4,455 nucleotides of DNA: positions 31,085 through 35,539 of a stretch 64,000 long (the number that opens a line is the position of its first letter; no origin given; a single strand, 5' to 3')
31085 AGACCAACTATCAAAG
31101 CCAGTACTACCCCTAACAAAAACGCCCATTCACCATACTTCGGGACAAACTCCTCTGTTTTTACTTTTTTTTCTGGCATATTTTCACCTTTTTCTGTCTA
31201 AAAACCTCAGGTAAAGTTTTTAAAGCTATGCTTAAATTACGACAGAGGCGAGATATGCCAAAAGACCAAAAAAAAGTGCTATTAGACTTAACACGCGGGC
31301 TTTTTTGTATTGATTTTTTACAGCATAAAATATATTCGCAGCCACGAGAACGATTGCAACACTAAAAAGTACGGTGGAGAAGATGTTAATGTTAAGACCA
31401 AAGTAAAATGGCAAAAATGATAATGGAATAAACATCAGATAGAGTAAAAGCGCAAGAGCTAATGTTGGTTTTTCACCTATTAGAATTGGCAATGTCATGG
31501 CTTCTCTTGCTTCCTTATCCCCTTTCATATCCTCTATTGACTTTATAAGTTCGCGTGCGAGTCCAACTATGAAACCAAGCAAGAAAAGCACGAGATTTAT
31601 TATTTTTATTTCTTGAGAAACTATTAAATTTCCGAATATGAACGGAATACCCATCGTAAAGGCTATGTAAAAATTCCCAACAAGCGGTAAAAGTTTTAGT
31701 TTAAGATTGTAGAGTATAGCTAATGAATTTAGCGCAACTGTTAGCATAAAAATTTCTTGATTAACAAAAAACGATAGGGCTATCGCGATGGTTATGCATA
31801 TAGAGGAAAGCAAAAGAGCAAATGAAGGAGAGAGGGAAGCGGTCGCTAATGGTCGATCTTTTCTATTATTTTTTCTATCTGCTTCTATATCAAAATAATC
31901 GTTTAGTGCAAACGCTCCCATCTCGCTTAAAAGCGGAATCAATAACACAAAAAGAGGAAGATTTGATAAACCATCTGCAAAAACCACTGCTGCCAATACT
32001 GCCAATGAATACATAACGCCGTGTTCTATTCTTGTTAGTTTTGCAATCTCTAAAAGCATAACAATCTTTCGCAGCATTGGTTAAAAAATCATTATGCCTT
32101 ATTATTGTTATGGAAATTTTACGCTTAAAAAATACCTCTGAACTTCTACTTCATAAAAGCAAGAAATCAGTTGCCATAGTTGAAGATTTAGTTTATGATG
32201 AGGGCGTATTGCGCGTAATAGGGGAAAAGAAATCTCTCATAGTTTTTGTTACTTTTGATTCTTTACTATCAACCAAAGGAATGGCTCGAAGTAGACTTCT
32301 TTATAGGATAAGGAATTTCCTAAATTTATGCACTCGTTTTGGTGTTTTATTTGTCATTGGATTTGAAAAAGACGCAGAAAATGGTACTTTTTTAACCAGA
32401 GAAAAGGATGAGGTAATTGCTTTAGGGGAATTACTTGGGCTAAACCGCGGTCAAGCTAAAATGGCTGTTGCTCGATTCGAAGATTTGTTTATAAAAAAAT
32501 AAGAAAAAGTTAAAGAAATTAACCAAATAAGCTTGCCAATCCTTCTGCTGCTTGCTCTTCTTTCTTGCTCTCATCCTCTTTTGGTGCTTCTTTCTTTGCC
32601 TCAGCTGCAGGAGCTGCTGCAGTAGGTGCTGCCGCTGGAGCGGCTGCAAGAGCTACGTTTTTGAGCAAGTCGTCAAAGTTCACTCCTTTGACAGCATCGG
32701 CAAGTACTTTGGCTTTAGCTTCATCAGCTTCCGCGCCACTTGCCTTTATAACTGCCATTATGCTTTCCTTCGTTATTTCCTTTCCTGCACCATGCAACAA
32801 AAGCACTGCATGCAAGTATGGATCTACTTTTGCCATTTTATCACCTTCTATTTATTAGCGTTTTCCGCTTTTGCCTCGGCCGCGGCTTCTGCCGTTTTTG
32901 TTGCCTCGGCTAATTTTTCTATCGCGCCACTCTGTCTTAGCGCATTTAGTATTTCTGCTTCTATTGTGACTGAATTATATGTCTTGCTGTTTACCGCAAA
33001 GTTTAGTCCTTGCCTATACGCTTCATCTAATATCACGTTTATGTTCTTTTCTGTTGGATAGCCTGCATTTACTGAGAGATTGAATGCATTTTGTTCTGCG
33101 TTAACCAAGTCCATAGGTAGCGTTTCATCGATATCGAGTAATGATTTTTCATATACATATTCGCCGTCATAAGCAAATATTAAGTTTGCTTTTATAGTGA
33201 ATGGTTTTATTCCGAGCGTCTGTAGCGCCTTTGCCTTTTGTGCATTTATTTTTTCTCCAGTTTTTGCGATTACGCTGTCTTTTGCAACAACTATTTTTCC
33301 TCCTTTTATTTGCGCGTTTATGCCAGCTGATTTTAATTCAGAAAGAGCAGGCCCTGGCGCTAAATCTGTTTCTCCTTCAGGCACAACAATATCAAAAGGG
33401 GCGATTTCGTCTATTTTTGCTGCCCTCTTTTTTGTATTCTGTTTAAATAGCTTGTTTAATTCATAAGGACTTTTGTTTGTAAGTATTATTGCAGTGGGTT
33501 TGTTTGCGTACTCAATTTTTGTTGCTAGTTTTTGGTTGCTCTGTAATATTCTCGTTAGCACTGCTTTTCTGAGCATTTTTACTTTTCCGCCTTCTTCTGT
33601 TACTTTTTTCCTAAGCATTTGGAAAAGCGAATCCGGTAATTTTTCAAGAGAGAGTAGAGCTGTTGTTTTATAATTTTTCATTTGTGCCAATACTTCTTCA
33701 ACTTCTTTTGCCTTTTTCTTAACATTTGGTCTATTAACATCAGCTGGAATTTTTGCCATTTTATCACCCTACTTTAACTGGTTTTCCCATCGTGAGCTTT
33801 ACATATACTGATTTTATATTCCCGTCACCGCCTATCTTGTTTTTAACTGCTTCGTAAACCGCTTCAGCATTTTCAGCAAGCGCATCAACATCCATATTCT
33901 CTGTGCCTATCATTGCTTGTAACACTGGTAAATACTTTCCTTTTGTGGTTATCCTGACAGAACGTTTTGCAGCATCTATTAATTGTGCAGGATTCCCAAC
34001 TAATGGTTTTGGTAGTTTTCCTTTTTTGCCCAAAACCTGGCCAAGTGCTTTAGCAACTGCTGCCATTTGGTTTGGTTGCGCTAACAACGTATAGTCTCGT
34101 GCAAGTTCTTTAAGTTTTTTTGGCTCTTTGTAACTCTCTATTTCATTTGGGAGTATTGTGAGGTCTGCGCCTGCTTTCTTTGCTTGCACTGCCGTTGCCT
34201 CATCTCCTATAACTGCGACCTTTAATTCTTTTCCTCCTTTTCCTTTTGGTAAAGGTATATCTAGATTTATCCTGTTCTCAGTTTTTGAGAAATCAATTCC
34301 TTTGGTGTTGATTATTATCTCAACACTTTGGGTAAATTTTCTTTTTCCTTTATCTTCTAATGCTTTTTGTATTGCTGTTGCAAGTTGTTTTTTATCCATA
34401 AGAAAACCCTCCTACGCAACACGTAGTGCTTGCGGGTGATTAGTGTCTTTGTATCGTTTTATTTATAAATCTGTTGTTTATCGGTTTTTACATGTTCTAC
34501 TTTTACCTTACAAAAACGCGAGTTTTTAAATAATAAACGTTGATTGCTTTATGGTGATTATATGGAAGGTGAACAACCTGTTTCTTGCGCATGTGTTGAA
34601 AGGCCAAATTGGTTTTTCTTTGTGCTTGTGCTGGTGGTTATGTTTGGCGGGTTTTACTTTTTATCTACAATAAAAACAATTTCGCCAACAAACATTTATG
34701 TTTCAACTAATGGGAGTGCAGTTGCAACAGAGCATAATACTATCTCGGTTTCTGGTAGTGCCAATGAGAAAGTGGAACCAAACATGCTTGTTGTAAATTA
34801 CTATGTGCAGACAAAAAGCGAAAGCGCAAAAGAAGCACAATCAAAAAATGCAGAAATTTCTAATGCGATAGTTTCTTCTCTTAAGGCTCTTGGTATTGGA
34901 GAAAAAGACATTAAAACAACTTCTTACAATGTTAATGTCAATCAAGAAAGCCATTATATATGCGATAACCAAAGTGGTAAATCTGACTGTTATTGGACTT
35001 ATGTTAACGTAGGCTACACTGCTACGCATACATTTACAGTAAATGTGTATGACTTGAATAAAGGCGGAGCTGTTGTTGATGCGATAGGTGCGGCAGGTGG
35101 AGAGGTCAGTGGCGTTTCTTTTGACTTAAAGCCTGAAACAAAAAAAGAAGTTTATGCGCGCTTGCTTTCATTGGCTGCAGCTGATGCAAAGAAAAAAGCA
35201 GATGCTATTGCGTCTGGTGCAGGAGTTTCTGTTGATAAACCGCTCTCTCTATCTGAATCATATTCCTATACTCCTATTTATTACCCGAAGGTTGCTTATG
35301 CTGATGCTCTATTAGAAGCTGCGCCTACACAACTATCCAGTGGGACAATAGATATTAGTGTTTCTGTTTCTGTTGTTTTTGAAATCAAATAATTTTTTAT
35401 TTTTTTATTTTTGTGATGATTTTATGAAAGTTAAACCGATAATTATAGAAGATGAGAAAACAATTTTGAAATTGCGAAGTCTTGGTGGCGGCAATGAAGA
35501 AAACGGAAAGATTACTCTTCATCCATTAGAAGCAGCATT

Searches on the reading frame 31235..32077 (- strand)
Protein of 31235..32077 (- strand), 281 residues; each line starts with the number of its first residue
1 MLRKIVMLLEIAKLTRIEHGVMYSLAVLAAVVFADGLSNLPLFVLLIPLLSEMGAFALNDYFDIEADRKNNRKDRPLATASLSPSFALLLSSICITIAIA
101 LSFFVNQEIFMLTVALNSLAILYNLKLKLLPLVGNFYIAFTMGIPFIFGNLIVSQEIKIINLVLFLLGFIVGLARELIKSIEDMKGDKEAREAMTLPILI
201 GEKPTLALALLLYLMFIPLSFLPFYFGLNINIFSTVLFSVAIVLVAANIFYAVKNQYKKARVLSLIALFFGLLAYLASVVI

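Call 11: search_protein_families(library=pfam, proteins=[window:31235-32077:-], max_evalue=0.00001)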
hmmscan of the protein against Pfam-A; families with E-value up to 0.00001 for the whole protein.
window:31235-32077:- (281 aa): 1 family
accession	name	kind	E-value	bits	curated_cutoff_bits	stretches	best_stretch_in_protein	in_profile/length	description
PF01040.23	UbiA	-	6.4e-36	124.4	34.2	1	27-257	5-239/250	UbiA prenyltransferase family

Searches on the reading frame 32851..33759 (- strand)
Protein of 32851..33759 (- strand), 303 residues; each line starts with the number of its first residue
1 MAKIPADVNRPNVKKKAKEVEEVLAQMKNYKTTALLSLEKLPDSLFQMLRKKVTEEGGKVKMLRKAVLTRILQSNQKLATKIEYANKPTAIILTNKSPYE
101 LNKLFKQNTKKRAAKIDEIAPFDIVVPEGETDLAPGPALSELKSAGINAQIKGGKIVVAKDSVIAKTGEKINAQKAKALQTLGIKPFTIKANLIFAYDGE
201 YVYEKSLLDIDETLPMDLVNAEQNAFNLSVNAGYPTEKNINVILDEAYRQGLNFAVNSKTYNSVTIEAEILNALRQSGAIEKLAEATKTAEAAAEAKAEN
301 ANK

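Call 11: search_protein_families(library=pfam, proteins=[window:32851-33759:-], max_evalue=0.00001)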
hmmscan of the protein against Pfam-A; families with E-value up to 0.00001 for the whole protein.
window:32851-33759:- (303 aa): 2 families
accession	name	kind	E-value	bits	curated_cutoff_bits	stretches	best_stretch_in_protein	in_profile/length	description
PF17777.6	RL10P_insert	-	3.4e-16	59.3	29.1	1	114-184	1-71/71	Insertion domain in 60S ribosomal protein L10P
PF00466.25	Ribosomal_L10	-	7.4e-11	42.4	22.8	1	14-110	4-100/100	Ribosomal protein L10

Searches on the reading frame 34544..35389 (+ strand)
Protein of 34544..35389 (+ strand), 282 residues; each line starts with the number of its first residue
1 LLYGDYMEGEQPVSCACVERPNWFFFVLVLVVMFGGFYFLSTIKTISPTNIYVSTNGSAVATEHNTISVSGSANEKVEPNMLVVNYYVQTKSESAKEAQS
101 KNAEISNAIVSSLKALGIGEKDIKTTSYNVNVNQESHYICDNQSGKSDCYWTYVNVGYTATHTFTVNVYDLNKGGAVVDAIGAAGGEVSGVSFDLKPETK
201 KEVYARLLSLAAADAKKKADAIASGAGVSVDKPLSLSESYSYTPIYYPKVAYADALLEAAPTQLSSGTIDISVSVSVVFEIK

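Call 11: search_protein_families(library=pfam, proteins=[window:34544-35389:+], max_evalue=0.00001)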
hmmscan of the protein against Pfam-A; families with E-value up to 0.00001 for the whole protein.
window:34544-35389:+ (282 aa): 1 family
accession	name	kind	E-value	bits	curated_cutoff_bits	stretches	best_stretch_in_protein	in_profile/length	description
PF04402.19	SIMPL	-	2.2e-44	152.6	25.2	1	67-279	1-205/205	Protein of unknown function (DUF541)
